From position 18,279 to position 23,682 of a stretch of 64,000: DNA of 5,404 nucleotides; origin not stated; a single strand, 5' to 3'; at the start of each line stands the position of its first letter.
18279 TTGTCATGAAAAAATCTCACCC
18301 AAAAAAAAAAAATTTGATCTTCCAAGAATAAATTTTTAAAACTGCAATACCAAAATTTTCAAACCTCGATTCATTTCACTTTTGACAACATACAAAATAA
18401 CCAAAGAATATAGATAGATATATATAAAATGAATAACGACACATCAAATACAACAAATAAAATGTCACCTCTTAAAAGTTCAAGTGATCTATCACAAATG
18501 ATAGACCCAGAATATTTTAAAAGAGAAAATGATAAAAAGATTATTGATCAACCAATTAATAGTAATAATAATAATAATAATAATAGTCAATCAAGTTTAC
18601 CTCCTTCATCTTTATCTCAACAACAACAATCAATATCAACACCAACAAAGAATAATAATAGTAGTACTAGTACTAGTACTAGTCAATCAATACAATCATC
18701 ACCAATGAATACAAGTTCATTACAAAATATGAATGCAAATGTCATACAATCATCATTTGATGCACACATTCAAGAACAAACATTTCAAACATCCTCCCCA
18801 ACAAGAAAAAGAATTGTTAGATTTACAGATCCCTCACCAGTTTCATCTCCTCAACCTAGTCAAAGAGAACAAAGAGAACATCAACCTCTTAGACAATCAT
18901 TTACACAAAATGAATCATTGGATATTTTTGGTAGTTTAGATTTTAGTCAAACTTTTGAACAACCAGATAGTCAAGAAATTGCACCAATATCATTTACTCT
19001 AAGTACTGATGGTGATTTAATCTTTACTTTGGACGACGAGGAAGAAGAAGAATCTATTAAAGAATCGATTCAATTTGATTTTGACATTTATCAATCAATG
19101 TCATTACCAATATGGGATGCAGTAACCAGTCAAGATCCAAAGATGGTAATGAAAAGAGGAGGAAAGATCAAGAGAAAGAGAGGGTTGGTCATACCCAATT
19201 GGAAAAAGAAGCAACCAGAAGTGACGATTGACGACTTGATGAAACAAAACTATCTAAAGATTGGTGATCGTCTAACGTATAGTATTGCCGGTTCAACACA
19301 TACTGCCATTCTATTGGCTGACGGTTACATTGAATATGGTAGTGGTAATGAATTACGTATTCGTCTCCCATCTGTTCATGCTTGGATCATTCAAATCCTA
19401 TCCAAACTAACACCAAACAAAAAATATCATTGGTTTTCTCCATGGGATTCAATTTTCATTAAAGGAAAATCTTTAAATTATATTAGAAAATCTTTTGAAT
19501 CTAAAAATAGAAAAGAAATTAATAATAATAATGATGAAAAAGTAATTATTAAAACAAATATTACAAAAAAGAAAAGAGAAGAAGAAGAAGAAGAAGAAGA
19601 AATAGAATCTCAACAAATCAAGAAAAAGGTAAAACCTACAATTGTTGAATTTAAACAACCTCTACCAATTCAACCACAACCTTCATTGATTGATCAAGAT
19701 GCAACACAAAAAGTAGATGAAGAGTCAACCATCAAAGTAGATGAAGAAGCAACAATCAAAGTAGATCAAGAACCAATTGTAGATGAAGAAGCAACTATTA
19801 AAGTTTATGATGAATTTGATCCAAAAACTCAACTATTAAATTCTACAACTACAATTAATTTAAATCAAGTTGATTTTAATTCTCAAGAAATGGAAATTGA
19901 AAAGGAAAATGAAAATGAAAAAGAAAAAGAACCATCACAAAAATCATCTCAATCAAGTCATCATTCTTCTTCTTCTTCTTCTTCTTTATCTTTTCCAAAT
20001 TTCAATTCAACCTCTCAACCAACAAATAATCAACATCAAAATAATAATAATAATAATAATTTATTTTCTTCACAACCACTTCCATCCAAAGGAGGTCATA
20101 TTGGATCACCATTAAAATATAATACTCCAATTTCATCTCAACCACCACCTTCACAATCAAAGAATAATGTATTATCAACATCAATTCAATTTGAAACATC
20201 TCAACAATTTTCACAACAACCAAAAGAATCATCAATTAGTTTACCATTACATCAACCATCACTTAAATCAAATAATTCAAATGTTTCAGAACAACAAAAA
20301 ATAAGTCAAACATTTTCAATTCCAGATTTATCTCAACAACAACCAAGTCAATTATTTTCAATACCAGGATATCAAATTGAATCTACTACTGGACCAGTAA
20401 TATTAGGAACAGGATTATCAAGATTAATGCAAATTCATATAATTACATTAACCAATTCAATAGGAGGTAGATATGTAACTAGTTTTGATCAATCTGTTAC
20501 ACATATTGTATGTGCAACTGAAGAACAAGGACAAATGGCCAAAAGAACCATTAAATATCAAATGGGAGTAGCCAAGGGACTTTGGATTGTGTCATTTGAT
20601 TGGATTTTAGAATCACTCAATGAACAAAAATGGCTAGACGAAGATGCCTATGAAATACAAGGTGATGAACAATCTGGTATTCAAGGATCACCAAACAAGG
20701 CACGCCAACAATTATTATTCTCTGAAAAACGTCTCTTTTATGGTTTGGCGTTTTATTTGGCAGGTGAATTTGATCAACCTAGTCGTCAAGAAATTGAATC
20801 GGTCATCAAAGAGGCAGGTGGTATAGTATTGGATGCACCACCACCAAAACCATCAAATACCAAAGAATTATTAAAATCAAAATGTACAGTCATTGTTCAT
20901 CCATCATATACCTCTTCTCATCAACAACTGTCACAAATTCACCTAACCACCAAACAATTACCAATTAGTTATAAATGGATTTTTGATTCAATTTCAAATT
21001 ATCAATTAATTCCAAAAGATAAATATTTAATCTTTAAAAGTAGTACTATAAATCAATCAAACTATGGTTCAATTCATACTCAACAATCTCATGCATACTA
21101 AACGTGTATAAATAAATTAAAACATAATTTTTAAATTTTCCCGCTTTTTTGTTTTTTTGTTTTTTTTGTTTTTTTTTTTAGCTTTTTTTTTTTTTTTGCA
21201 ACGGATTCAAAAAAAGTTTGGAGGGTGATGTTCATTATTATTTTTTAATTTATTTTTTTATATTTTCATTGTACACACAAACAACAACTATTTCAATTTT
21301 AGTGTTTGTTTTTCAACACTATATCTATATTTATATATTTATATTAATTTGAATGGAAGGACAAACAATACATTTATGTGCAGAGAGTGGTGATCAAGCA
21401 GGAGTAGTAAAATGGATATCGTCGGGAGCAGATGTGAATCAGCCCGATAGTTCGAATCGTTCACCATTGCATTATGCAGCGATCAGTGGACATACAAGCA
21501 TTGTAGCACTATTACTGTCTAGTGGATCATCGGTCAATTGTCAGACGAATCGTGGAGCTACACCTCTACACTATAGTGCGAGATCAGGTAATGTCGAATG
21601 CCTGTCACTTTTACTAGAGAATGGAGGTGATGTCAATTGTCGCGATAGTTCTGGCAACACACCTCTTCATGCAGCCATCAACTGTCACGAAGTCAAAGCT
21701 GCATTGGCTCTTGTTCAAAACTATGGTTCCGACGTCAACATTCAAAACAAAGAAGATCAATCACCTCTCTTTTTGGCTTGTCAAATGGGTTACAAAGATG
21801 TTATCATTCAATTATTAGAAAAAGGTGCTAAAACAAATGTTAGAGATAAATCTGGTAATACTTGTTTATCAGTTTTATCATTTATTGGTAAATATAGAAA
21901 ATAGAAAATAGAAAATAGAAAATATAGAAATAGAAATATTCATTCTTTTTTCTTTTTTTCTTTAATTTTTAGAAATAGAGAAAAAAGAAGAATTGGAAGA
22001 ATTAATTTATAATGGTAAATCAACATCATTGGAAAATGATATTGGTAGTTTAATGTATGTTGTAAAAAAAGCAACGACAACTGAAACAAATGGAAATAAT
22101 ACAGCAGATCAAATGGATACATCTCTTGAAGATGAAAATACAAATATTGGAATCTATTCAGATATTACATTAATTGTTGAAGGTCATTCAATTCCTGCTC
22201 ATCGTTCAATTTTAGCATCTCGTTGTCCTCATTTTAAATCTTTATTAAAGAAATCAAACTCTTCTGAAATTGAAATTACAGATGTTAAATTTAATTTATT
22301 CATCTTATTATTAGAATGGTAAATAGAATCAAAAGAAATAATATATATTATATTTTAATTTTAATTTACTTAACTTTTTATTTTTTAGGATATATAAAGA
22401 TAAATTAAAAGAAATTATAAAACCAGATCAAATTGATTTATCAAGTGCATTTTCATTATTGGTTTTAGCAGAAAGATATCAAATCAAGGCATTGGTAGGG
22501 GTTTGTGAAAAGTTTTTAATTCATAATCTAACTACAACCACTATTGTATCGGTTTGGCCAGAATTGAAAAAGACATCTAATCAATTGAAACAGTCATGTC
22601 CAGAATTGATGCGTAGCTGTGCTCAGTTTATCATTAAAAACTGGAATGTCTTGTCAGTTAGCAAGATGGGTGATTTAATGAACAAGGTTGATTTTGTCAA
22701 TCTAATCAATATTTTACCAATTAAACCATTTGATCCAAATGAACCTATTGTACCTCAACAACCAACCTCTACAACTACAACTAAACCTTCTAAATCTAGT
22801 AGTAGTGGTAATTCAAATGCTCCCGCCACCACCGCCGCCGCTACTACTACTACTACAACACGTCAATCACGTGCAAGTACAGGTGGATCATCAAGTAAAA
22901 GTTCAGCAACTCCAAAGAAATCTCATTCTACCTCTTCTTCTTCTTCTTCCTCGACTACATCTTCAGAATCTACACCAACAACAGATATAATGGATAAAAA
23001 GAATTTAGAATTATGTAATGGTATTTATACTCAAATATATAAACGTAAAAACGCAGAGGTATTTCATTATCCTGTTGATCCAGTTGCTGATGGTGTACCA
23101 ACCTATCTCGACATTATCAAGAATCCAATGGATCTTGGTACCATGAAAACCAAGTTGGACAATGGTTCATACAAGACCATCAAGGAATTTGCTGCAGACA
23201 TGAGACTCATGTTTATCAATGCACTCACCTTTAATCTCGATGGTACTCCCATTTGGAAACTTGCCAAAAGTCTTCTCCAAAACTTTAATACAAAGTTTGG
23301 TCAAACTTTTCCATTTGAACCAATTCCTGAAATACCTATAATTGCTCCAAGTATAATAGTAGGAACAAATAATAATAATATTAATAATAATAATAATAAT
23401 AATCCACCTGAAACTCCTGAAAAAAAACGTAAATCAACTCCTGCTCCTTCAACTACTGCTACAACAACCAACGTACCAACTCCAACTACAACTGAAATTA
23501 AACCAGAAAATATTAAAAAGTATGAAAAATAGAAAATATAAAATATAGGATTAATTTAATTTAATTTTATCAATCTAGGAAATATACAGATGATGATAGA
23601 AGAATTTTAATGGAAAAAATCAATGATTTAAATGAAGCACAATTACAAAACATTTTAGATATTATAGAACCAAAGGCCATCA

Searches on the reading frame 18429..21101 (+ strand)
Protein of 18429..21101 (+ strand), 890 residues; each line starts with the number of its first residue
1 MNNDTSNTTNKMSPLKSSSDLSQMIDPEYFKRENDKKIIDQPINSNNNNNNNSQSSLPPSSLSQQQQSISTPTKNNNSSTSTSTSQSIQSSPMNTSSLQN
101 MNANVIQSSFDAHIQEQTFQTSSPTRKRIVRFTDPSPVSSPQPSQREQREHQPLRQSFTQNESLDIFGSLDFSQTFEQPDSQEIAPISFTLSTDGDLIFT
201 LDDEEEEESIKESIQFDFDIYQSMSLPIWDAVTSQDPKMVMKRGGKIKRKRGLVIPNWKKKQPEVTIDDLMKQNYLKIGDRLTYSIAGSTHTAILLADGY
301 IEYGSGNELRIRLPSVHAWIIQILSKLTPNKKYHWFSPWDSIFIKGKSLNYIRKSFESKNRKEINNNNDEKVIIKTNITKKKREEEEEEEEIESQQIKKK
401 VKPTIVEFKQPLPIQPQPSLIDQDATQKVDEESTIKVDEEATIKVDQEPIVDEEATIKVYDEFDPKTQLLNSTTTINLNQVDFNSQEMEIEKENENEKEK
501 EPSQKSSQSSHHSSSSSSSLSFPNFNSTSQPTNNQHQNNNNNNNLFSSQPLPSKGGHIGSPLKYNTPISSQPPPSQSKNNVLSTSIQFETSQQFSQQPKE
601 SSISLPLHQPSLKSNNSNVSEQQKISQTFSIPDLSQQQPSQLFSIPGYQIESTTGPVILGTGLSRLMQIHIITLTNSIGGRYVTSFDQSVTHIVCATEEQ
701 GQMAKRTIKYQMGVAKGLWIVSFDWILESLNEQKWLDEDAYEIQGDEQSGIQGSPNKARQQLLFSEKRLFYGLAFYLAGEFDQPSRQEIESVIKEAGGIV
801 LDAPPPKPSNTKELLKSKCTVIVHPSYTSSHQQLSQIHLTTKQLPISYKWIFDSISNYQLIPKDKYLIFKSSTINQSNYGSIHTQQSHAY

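Call 19: search_protein_families(library=pfam, proteins=[window:18429-21101:+], max_evalue=0.001)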
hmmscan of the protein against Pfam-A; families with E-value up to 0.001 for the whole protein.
window:18429-21101:+ (890 aa): 4 families
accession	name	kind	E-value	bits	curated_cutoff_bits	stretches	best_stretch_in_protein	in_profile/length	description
PF00533.33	BRCT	-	6.6e-18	65.2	21.3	2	670-730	23-78/78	BRCA1 C Terminus (BRCT) domain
PF16589.12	BRCT_2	-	1.5e-16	60.9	27.3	2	769-866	2-85/86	BRCT domain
PF18755.6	RAMA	-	2.2e-11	44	35.2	1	259-361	13-106/107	Restriction Enzyme Adenine Methylase Associated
PF12738.14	PTCB-BRCT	-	9.9e-05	22.7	22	0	668-701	13-46/63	twin BRCT domain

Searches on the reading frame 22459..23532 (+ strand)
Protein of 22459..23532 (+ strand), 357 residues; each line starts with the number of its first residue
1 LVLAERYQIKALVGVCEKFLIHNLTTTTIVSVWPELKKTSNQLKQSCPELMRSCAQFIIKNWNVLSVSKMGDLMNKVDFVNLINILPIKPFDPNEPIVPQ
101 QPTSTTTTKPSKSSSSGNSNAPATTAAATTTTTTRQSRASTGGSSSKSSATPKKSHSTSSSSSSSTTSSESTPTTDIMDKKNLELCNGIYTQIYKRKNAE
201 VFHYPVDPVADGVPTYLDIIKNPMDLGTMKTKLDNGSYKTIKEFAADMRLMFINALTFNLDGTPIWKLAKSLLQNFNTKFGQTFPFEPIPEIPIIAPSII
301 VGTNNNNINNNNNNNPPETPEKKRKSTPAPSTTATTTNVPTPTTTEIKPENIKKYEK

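Call 19: search_protein_families(library=pfam, proteins=[window:22459-23532:+], max_evalue=0.001)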
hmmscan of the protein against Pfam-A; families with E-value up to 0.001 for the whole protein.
window:22459-23532:+ (357 aa): 2 families
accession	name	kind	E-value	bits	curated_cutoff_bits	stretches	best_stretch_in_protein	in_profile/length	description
PF00439.30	Bromodomain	-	3.4e-23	81.8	21.7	1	186-270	1-83/84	Bromodomain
PF07218.16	RAP1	-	6.6e-05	21.9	26.3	1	106-251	131-265/793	Rhoptry-associated protein 1 (RAP-1)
